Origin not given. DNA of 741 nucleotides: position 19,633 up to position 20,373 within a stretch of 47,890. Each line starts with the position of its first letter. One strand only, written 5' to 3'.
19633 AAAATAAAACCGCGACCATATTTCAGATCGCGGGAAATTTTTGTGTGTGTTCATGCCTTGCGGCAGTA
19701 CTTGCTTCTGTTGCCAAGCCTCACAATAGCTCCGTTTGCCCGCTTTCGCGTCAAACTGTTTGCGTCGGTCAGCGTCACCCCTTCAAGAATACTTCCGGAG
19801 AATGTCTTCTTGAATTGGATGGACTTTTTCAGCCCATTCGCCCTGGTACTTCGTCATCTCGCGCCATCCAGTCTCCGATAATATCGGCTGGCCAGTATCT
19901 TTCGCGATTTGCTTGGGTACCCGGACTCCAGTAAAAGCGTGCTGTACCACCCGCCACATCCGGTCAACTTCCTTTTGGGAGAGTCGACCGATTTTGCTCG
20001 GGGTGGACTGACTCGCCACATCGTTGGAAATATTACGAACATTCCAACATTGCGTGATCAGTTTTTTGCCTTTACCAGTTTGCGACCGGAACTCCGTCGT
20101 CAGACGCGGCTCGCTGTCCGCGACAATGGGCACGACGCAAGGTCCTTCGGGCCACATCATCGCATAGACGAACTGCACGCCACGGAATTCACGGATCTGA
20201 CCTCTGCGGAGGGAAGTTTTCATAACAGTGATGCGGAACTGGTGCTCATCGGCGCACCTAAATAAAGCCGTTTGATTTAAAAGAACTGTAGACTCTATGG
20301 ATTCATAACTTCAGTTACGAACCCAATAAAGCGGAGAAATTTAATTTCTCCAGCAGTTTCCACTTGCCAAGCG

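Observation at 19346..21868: Two roughly 320-bp non-coding direct repeats exactly 2,200 bp apart give a [gene(s)-terminator-R] x2 cassette-like architecture between rpmF and rnhB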

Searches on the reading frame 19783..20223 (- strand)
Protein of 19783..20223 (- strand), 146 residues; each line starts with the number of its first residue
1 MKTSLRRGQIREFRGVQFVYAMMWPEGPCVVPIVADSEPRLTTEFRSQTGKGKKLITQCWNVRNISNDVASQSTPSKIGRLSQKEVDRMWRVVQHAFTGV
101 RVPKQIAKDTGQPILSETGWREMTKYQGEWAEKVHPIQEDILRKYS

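Call 6: search_protein_families(library=pfam, proteins=[window:19783-20223:-], max_evalue=1)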
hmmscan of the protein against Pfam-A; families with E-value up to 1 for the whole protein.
window:19783-20223:- (146 aa): 0 families

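Call 12: search_protein_families(library=phrogs, proteins=[window:19783-20223:-], max_evalue=1)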
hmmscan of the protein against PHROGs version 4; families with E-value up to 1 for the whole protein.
window:19783-20223:- (146 aa): 1 family
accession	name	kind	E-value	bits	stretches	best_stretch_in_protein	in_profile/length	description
phrog_20467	-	DNA, RNA and nucleotide metabolism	0.0014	19.5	1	50-125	35-109/112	HNH endonuclease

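Call 13: search_protein_families(library=padloc, proteins=[window:19783-20223:-], max_evalue=1)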
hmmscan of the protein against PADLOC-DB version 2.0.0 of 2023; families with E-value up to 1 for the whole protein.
window:19783-20223:- (146 aa): 0 families

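Call 17: find_encoding_contigs(protein=window:19783-20223:-, flank=10000, max_places=10)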
Protein window:19783-20223:- (146 aa): 2 contigs read that carry it; 2 places shown.
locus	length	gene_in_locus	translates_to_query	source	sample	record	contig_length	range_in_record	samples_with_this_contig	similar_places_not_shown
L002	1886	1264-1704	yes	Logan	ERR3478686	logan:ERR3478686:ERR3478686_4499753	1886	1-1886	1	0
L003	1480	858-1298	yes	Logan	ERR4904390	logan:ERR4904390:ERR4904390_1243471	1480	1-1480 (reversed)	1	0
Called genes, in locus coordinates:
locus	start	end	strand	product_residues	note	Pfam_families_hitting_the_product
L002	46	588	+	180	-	-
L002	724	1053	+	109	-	-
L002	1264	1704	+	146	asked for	-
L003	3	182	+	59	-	?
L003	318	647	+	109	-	-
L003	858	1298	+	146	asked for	-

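Call 33: search_protein_representatives(protein=window:19783-20223:-)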
Query: 146 residues. Proteins with E-value up to 0.001 (for the whole library): 7; up to 1e-10: 4; up to 1e-30: 1. The best 7 are listed.
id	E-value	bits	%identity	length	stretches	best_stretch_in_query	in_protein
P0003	1.5e-94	329.6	100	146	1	1-146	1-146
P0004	1.2e-26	109.4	38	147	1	3-146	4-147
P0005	3.4e-22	95.0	36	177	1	4-141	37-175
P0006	1.6e-12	63.7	36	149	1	6-142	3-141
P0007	2.4e-05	40.3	39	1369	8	96-121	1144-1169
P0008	2.3e-04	37.1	31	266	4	36-68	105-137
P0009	2.8e-04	36.9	30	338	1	18-119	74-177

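Call 34: find_encoding_contigs(protein=P0004, flank=10000)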
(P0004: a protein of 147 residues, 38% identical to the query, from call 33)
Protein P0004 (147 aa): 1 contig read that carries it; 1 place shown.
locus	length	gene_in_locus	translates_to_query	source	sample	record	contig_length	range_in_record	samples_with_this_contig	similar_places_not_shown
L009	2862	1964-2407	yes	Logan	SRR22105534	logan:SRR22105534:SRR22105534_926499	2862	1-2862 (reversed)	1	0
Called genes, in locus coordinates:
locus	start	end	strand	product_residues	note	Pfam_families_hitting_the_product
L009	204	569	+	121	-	-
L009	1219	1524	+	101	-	-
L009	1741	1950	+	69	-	-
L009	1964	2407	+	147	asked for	-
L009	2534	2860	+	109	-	?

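Call 56: predict_structure(alignment_id=A1)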
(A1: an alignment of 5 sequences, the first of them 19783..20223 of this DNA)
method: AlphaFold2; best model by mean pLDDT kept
length: 146 residues; sequences in the alignment: 5
mean_pLDDT: 81.1   pTM: 0.77
mean pLDDT of the five models: 81.1, 78.1, 76.9, 73.9, 72.3
residues with pLDDT >= 90: 35; 70-90: 86; 50-70: 24; < 50: 1
segments of 3 or more residues with pLDDT < 50: none
pLDDT, mean of each block of 10 residues (from residue 1): 77 92 86 82 85 89 88 91 91 83 76 59 79 73 57
secondary structure, 60 per line:
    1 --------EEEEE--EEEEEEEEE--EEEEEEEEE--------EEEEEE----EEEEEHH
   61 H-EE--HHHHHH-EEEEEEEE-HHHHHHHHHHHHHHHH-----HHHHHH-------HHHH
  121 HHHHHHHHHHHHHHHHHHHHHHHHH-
elements in order: E9-13 E16-24 E27-35 E44-49 E54-58 H67-72 E74-81 H83-98 H104-109 H117-145

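Call 62: fold_search(model_id=the predicted structure, library=pdb)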
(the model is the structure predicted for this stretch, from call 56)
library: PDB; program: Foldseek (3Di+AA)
matches with E <= 10: 215; with E <= 0.001: 0
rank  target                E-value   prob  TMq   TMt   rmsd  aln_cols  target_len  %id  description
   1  6kyt_J                1.2e-03  1.00  0.47  0.60   3.9       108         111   18  The structure of the M. tb toxin MazEF-mt1 complex (released 2020-08-05)
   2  6kyt_D                1.7e-03  1.00  0.50  0.60   3.6       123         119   16  The structure of the M. tb toxin MazEF-mt1 complex (released 2020-08-05)
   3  5uct_A                1.8e-03  1.00  0.46  0.63   3.5       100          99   17  Mycobacterium tuberculosis toxin MazF-mt6 (released 2017-03-22)
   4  5hjz_A                2.0e-03  1.00  0.47  0.59   3.9       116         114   16  Structure of M. tuberculosis MazF-mt1 (Rv2801c) in complex with RNA (released 2017-01-18)
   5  6l2a                  2.1e-03  1.00  0.52  0.67   3.2       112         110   16  A mutant form of M. tb toxin MazEF-mt1 (released 2020-08-05)
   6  6kyt_K                2.4e-03  1.00  0.50  0.61   3.4       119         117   15  The structure of the M. tb toxin MazEF-mt1 complex (released 2020-08-05)
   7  6kyt_G                2.5e-03  1.00  0.47  0.56   4.6       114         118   18  The structure of the M. tb toxin MazEF-mt1 complex (released 2020-08-05)
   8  9g2g_B                2.8e-03  1.00  0.47  0.59   4.0       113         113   12  Staphylococcus aureus MazF in complex with nanobody 5 (released 2024-07-24)
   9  1ne8                  2.8e-03  1.00  0.48  0.59   4.4       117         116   13  YDCE protein from Bacillus subtilis (released 2003-01-14)
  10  6l29_A                3.0e-03  1.00  0.48  0.56   3.9       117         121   18  The structure of the MazF-mt1 mutant (released 2020-08-05)
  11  6kyt_B                3.6e-03  1.00  0.47  0.56   3.9       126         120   16  The structure of the M. tb toxin MazEF-mt1 complex (released 2020-08-05)
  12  9g7k_B                3.6e-03  1.00  0.48  0.56   4.8       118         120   13  Staphylococcus aureus MazF in complex with Nanobody 12 (released 2024-07-31)
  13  9g7k_E                3.8e-03  1.00  0.45  0.54   4.6       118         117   13  Staphylococcus aureus MazF in complex with Nanobody 12 (released 2024-07-31)
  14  9g7k_A                4.1e-03  1.00  0.47  0.56   4.7       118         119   13  Staphylococcus aureus MazF in complex with Nanobody 12 (released 2024-07-31)
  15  5hjz_B                4.6e-03  1.00  0.48  0.59   3.8       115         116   18  Structure of M. tuberculosis MazF-mt1 (Rv2801c) in complex with RNA (released 2017-01-18)
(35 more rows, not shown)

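Call 87: search_protein_families(library=ncbifam, proteins=[window:19783-20223:-], max_evalue=1)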
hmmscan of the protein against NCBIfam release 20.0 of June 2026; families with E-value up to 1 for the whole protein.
window:19783-20223:- (146 aa): 0 families

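Call 96: search_dna_similar(query=window:19783-20223:-, collection=phages, mode=protein, max_evalue=0.001, max_rows=10)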
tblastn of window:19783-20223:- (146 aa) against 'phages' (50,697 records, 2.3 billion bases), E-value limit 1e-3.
No match.
